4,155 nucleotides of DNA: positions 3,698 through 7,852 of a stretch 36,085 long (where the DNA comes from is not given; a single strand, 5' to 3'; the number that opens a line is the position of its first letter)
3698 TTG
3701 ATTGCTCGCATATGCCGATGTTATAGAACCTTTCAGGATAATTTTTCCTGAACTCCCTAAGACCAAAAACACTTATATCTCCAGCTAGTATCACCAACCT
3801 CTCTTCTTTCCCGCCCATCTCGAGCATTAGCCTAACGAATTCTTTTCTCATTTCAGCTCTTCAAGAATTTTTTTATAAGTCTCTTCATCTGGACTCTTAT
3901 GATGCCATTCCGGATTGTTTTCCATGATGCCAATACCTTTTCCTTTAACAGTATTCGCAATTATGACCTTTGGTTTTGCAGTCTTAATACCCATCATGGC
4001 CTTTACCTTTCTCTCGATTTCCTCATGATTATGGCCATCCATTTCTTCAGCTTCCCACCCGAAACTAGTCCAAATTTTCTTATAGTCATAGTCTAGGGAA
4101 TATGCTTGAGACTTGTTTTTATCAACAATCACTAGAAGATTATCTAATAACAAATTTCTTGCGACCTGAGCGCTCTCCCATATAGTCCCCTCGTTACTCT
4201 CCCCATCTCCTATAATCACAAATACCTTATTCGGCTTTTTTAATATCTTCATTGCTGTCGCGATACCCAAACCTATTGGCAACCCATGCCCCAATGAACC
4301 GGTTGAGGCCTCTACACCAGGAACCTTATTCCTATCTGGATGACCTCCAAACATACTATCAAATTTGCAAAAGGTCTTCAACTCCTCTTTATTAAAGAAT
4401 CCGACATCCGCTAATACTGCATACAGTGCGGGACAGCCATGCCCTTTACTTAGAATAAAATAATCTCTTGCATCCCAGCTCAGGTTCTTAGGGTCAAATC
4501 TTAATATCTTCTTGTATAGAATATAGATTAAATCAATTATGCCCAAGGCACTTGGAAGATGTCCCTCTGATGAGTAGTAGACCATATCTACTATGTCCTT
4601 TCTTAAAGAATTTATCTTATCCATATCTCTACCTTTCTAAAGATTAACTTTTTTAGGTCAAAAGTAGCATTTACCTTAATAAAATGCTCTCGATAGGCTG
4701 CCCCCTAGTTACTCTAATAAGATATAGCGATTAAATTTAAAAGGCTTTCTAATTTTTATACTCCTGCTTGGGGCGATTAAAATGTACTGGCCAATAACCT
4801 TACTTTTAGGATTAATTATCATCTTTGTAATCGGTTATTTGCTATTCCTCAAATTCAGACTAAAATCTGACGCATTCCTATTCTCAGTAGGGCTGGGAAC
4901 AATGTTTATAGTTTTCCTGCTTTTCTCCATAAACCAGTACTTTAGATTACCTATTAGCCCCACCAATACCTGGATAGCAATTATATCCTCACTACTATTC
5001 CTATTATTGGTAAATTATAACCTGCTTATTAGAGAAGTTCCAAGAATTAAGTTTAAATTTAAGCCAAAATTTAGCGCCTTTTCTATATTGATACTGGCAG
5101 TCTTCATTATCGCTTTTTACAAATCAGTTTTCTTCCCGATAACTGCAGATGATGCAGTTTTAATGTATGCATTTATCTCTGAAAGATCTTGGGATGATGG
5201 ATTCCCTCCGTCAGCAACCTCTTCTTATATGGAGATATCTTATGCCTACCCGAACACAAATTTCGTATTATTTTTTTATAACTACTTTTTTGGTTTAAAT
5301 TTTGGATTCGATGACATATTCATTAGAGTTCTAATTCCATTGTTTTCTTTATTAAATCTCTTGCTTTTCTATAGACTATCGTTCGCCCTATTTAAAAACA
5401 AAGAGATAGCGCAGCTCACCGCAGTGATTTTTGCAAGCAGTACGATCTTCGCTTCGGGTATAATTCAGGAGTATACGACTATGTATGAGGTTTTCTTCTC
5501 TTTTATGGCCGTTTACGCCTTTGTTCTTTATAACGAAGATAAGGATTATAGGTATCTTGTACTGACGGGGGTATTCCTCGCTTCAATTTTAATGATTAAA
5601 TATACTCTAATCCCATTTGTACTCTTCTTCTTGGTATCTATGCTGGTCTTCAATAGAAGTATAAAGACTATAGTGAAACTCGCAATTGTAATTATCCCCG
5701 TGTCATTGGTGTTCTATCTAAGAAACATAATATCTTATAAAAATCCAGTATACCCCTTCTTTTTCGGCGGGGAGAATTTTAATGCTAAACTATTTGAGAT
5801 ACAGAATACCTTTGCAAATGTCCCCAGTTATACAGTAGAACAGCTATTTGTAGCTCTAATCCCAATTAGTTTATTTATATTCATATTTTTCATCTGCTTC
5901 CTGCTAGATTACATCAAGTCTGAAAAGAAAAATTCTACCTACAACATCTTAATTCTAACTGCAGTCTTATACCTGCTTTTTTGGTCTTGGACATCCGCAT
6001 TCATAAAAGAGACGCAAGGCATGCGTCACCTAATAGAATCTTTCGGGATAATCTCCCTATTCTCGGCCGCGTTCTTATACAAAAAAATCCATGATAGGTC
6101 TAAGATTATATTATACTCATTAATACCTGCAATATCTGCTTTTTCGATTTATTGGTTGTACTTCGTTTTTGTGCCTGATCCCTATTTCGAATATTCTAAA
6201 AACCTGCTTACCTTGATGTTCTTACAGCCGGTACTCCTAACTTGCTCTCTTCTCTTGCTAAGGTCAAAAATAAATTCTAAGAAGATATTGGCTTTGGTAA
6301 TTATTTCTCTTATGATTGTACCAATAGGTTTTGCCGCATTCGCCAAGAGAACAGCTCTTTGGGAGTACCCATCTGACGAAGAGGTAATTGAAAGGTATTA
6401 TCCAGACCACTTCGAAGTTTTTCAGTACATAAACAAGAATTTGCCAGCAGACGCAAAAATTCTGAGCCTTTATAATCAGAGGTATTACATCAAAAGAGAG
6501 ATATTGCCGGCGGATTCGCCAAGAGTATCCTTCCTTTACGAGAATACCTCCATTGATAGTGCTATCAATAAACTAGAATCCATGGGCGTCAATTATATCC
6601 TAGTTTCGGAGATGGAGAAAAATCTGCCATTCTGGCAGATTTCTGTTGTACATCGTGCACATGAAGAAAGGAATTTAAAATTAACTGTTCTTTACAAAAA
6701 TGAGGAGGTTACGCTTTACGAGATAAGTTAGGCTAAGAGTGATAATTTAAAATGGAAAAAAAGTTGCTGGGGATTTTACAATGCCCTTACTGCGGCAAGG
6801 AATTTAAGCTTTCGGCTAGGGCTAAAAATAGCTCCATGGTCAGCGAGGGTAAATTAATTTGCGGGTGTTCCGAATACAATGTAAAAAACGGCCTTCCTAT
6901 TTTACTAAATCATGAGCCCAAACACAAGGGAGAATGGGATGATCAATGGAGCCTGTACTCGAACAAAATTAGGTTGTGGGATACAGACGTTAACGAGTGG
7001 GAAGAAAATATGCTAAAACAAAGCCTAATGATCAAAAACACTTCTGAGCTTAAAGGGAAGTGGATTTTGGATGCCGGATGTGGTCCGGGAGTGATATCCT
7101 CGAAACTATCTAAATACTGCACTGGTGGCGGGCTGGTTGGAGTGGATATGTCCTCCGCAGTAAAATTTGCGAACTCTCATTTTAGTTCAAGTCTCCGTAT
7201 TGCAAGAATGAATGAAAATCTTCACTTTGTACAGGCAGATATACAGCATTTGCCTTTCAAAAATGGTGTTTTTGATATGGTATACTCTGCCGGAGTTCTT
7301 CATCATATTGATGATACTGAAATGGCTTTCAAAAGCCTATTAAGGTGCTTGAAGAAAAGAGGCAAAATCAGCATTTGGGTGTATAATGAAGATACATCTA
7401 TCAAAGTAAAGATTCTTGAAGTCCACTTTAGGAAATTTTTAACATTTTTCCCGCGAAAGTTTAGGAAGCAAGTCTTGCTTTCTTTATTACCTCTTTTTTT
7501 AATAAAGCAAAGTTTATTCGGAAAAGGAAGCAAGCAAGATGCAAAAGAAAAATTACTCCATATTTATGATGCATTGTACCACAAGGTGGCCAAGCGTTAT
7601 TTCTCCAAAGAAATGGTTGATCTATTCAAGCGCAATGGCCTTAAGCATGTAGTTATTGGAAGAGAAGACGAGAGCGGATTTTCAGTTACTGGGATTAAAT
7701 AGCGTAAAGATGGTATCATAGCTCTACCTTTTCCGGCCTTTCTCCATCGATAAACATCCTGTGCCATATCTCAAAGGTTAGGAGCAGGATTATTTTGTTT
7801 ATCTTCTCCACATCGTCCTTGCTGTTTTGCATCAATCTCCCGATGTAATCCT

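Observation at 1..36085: Archaeal AglB/dolichol glycosylation locus loaded with bacterial LPS/O-antigen-type modules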

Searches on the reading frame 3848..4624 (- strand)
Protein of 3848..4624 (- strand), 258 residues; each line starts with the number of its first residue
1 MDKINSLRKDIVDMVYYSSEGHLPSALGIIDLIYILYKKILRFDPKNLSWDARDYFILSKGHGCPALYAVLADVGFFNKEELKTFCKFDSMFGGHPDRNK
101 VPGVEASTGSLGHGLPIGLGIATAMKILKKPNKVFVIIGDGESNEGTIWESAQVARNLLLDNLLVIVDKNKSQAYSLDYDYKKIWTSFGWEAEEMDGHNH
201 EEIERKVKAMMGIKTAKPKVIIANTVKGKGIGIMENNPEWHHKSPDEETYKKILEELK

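Call 4: search_protein_families(library=pfam, proteins=[window:3848-4624:-], max_evalue=0.001)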
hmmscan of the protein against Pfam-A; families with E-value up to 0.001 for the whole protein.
window:3848-4624:- (258 aa): 5 families
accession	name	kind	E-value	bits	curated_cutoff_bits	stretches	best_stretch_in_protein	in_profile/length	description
PF00456.26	Transketolase_N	-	4.7e-41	141.3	22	1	4-244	6-262/334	Transketolase, thiamine diphosphate binding domain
PF13292.11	DXP_synthase_N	-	1.9e-09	37.7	21.2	1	5-172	23-173/274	1-deoxy-D-xylulose-5-phosphate synthase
PF02775.26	TPP_enzyme_C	-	1.9e-07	31.4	21.9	1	106-221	25-149/151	Thiamine pyrophosphate enzyme, C-terminal TPP binding domain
PF00676.26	E1_dh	-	2.4e-07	30.5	22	1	104-166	96-158/300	Dehydrogenase E1 component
PF09364.15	XFP_N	-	1.3e-05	24.7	23.7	1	77-215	106-252/364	XFP N-terminal domain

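Call 25: find_encoding_contigs(protein=window:3848-4624:-, flank=10000, max_places=5)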
Protein window:3848-4624:- (258 aa): 24 contigs read that carry it; 4 places shown.
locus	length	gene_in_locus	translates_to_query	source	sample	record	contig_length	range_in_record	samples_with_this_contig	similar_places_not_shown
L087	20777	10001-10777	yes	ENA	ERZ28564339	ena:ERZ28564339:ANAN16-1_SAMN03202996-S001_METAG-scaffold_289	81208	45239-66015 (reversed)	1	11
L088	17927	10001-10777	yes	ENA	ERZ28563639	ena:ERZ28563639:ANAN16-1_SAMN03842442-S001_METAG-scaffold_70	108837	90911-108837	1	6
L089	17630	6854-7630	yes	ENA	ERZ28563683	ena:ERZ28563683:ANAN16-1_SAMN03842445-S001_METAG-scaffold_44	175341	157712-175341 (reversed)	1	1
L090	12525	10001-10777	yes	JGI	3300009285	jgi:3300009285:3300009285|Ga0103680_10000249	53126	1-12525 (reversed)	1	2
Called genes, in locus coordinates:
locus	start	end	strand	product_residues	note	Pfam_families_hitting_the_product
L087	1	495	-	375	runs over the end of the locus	PF13439:Glyco_transf_4, PF00534:Glycos_transf_1, PF13692:Glyco_trans_1_4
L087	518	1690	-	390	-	PF09492:Pec_lyase (faint), PF13243:SQHop_cyclase_C (faint)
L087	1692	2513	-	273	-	PF01209:Ubie_methyltran, PF13489:Methyltransf_23, PF13847:Methyltransf_31, PF08241:Methyltransf_11, PF08242:Methyltransf_12, PF13649:Methyltransf_25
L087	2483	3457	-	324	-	PF01370:Epimerase, PF02719:Polysacc_synt_2, PF04321:RmlD_sub_bind, PF01073:3Beta_HSD, PF07993:NAD_binding_4, PF16363:GDP_Man_Dehyd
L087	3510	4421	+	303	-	PF01522:Polysacc_deac_1 (faint)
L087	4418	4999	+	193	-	PF13489:Methyltransf_23, PF07021:MetW (weak), PF13847:Methyltransf_31, PF08241:Methyltransf_11, PF08242:Methyltransf_12 (weak), PF13649:Methyltransf_25 (weak)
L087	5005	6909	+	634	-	PF13522:GATase_6, PF13537:GATase_7, PF00733:Asn_synthase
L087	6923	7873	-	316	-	PF08003:Methyltransf_9 (weak), PF01209:Ubie_methyltran, PF13489:Methyltransf_23, PF13847:Methyltransf_31, PF08241:Methyltransf_11, PF08242:Methyltransf_12, PF13649:Methyltransf_25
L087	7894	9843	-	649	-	PF13231:PMT_2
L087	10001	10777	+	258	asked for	PF00456:Transketolase_N, PF13292:DXP_synthase_N, PF09364:XFP_N (faint), PF00676:E1_dh (weak), PF02775:TPP_enzyme_C (weak)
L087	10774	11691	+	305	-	PF02779:Transket_pyr, PF02780:Transketolase_C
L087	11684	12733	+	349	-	PF01073:3Beta_HSD, PF01370:Epimerase, PF02719:Polysacc_synt_2 (faint), PF04321:RmlD_sub_bind, PF16363:GDP_Man_Dehyd, PF07993:NAD_binding_4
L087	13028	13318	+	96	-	-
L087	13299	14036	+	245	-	PF00535:Glycos_transf_2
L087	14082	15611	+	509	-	PF13231:PMT_2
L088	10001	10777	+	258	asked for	PF00456:Transketolase_N, PF13292:DXP_synthase_N, PF09364:XFP_N (faint), PF00676:E1_dh (weak), PF02775:TPP_enzyme_C (weak)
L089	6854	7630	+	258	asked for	PF00456:Transketolase_N, PF13292:DXP_synthase_N, PF09364:XFP_N (faint), PF00676:E1_dh (weak), PF02775:TPP_enzyme_C (weak)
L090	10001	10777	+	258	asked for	PF00456:Transketolase_N, PF13292:DXP_synthase_N, PF09364:XFP_N (faint), PF00676:E1_dh (weak), PF02775:TPP_enzyme_C (weak)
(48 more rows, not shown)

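Call 43: find_homologous_proteins(query=window:3848-4624:-, max_evalue=1e-20)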
Query window:3848-4624:- (258 aa): 8000 proteins with E <= 1e-20 among 8000 candidates; the best 120 are listed.
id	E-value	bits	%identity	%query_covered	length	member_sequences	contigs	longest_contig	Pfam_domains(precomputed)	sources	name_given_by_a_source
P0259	2.7e-156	537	89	100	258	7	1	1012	PF02775.27,PF09364.16,PF13292.12,PF00676.26,PF00456.27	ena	-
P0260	7.8e-150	515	86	100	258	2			PF02775.27,PF09364.16,PF13292.12,PF00676.26,PF00456.27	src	-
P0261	2.1e-147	507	82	100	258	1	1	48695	PF02775.27,PF13292.12,PF00676.26,PF00456.27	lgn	-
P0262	1.2e-139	482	79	100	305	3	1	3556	PF02775.27,PF13292.12,PF00676.26,PF00456.27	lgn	-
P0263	1.1e-134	466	74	100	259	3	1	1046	PF02775.27,PF13292.12,PF00676.26,PF00456.27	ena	-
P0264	2.6e-134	464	77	100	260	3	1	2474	PF02775.27,PF13292.12,PF00676.26,PF00456.27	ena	-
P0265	4.4e-126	437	72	95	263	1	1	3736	PF02775.27,PF13292.12,PF00676.26,PF00456.27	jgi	-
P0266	3.6e-123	428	67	100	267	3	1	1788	PF02775.27,PF13292.12,PF00676.26,PF00456.27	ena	-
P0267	2.0e-111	389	66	95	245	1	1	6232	PF02775.27,PF13292.12,PF00676.26,PF00456.27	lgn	-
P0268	5.6e-108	378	63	99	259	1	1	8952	PF02775.27,PF09364.16,PF13292.12,PF00676.26,PF00456.27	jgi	jgi:transketolase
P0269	1.0e-107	377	64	99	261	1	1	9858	PF02775.27,PF09364.16,PF13292.12,PF00676.26,PF00456.27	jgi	-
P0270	1.4e-107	377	66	95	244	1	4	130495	PF02775.27,PF13292.12,PF00676.26,PF00456.27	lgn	-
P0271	3.3e-107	376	65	99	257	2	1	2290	PF02775.27,PF13292.12,PF00676.26,PF00456.27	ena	-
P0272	4.2e-107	375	63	94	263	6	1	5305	PF02775.27,PF09364.16,PF13292.12,PF00676.26,PF00456.27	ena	-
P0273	5.0e-106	372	64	100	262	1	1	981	PF02775.27,PF13292.12,PF00676.26,PF00456.27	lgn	-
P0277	4.2e-102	359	62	99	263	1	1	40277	PF02775.27,PF13292.12,PF00676.26,PF00456.27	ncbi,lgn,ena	-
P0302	1.7e-84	301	54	98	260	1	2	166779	PF02775.27,PF00456.27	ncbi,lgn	ncbi:MAG: transketolase [Candidatus Ozemobacteraceae bacterium]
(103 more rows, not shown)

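Call 44: find_encoding_contigs(protein=P0277, flank=8000, max_places=1)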
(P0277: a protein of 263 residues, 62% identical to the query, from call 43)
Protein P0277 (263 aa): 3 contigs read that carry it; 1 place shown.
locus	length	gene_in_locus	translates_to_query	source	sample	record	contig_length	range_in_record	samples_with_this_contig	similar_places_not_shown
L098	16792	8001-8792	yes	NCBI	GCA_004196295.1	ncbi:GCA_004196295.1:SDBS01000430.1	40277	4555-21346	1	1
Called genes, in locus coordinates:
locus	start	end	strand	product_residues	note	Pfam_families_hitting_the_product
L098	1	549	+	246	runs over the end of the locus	-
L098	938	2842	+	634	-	PF13807:GNVR, PF01656:CbiA, PF10609:ParA (faint), PF13614:AAA_31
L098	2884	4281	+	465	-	PF04932:Wzy_C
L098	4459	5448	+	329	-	PF01073:3Beta_HSD, PF01370:Epimerase, PF02719:Polysacc_synt_2 (faint), PF16363:GDP_Man_Dehyd, PF07993:NAD_binding_4 (weak)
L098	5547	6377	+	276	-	PF01061:ABC2_membrane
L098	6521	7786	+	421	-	PF00005:ABC_tran, PF13304:AAA_21 (faint), PF14524:Wzt_C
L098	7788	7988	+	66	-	-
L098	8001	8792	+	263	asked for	PF00456:Transketolase_N, PF13292:DXP_synthase_N, PF00676:E1_dh, PF02775:TPP_enzyme_C (weak)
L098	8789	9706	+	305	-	PF02779:Transket_pyr, PF02780:Transketolase_C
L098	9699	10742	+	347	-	PF01370:Epimerase, PF04321:RmlD_sub_bind, PF16363:GDP_Man_Dehyd, PF07993:NAD_binding_4 (weak)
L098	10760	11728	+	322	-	PF01370:Epimerase, PF04321:RmlD_sub_bind (weak), PF16363:GDP_Man_Dehyd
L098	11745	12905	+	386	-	PF01041:DegT_DnrJ_EryC1, PF01053:Cys_Met_Meta_PP (weak)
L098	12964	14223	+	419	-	PF13524:Glyco_trans_1_2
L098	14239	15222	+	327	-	PF00881:Nitroreductase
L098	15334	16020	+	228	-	PF00398:RrnaAD (faint), PF13847:Methyltransf_31 (weak), PF08241:Methyltransf_11, PF08242:Methyltransf_12 (weak), PF13649:Methyltransf_25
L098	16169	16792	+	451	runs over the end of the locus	PF04230:PS_pyruv_trans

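Call 45: find_encoding_contigs(protein=P0302, flank=8000, max_places=1)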
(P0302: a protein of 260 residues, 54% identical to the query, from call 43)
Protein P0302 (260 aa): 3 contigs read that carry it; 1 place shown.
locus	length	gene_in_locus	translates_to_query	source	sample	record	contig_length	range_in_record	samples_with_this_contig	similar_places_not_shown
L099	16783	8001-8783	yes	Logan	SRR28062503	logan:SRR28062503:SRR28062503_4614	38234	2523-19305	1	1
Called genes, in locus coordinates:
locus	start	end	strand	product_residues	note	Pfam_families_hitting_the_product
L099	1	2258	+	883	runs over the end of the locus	-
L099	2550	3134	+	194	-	PF13580:SIS_2, PF01380:SIS (faint)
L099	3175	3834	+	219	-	PF13489:Methyltransf_23, PF07021:MetW (weak), PF13847:Methyltransf_31, PF08241:Methyltransf_11, PF08242:Methyltransf_12, PF13649:Methyltransf_25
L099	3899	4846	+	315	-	PF00676:E1_dh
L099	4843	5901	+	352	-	PF02779:Transket_pyr, PF02780:Transketolase_C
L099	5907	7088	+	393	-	PF08421:Methyltransf_13 (weak), PF08242:Methyltransf_12 (faint), PF13489:Methyltransf_23, PF08241:Methyltransf_11, PF13649:Methyltransf_25 (faint)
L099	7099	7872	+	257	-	PF00106:adh_short, PF13561:adh_short_C2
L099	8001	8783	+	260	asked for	PF00456:Transketolase_N, PF02775:TPP_enzyme_C (faint)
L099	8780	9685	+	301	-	PF02779:Transket_pyr, PF02780:Transketolase_C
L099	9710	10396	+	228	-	PF13489:Methyltransf_23, PF08241:Methyltransf_11, PF08242:Methyltransf_12, PF13649:Methyltransf_25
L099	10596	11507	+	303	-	-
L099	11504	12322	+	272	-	PF00106:adh_short, PF13561:adh_short_C2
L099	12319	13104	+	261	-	PF00106:adh_short, PF13561:adh_short_C2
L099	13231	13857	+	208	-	PF05711:TylF, PF13578:Methyltransf_24 (weak)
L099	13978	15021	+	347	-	PF08240:ADH_N, PF00107:ADH_zinc_N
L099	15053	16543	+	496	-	PF01467:CTP_transf_like, PF00294:PfkB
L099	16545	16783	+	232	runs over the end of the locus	PF00483:NTP_transferase, PF12804:NTP_transf_3 (weak)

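Call 50: list_cluster_members(proteins=[L098:8789-9706:+, L098:9699-10742:+, L098:10760-11728:+, L098:938-2842:+])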
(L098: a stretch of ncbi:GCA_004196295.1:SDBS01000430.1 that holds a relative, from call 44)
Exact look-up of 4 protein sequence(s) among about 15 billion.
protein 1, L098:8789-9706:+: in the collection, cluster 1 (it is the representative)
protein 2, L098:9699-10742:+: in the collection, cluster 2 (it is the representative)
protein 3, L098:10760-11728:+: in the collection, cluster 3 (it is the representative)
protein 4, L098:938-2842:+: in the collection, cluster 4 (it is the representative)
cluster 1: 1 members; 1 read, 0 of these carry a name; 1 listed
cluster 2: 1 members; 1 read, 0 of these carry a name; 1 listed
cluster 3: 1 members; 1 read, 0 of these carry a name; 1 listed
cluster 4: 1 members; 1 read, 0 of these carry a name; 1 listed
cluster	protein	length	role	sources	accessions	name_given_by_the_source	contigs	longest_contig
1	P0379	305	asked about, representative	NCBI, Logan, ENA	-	-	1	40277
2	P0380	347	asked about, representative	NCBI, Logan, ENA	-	-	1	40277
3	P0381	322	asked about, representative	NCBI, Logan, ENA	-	-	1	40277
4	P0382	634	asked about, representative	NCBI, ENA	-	-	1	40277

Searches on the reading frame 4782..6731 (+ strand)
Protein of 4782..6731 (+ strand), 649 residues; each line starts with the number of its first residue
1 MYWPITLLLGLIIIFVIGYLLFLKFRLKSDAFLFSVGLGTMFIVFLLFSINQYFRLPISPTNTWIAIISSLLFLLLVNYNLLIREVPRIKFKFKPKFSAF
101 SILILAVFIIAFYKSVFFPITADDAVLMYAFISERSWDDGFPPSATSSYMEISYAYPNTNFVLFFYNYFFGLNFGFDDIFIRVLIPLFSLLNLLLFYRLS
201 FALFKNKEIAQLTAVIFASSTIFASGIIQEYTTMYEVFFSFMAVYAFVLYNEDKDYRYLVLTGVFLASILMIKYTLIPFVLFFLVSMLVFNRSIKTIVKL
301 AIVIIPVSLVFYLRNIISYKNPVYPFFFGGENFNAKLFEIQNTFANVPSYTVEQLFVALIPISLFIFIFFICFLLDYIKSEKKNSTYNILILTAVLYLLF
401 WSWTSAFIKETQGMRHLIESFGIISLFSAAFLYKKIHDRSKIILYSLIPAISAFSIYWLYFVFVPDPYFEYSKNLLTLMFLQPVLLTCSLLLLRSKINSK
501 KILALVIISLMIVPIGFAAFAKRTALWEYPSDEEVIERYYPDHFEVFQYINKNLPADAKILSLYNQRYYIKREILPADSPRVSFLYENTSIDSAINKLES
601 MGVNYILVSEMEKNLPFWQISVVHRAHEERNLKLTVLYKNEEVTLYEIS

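Call 4: search_protein_families(library=pfam, proteins=[window:4782-6731:+], max_evalue=0.001)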
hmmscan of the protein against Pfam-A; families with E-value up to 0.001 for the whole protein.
window:4782-6731:+ (649 aa): 1 family
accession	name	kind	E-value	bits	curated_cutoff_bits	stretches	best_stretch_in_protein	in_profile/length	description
PF13231.12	PMT_2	-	1.4e-08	35.5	26.1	1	174-305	17-149/160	Dolichyl-phosphate-mannose-protein mannosyltransferase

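Call 31: search_protein_families(library=ncbifam, proteins=[window:4782-6731:+], max_evalue=0.001)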
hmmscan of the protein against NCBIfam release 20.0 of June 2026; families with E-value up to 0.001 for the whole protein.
window:4782-6731:+ (649 aa): 1 family
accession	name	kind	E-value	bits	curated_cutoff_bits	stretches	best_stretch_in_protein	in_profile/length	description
NF047440.1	LA3751_2_3_fam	subfamily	0.00065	18.6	200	1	166-462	88-385/460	LA_3751/LA_3752 family putative glycosyltransferase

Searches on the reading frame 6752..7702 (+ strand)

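Call 4: search_protein_families(library=pfam, proteins=[window:6752-7702:+], max_evalue=0.001)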
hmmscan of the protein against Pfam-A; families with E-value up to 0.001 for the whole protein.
window:6752-7702:+ (316 aa): 9 families
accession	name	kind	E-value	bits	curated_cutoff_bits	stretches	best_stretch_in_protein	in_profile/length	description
PF08241.18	Methyltransf_11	-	9.1e-20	71.5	21.2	1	106-207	1-94/95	Methyltransferase domain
PF13649.12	Methyltransf_25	-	1.2e-17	64.8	27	1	105-204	1-97/97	Methyltransferase domain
PF13847.12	Methyltransf_31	-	5.5e-17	62.2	27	1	101-212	3-113/145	Methyltransferase domain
PF13489.12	Methyltransf_23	-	7.8e-14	52.2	27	1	100-298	21-160/164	Methyltransferase domain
PF08242.18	Methyltransf_12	-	7.2e-12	46.3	30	1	106-206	1-98/98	Methyltransferase domain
PF01209.24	Ubie_methyltran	-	2.4e-09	37.3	20.1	1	91-231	37-171/233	ubiE/COQ5 methyltransferase family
PF08003.17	Methyltransf_9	-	4e-07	29.8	23.8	1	82-206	97-215/315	Protein of unknown function (DUF1698)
PF05175.20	MTS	-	6.7e-05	23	23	1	92-228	22-156/170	Methyltransferase small domain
PF05401.17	NodS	-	0.00024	21.5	24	1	76-191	19-124/201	Nodulation protein S (NodS)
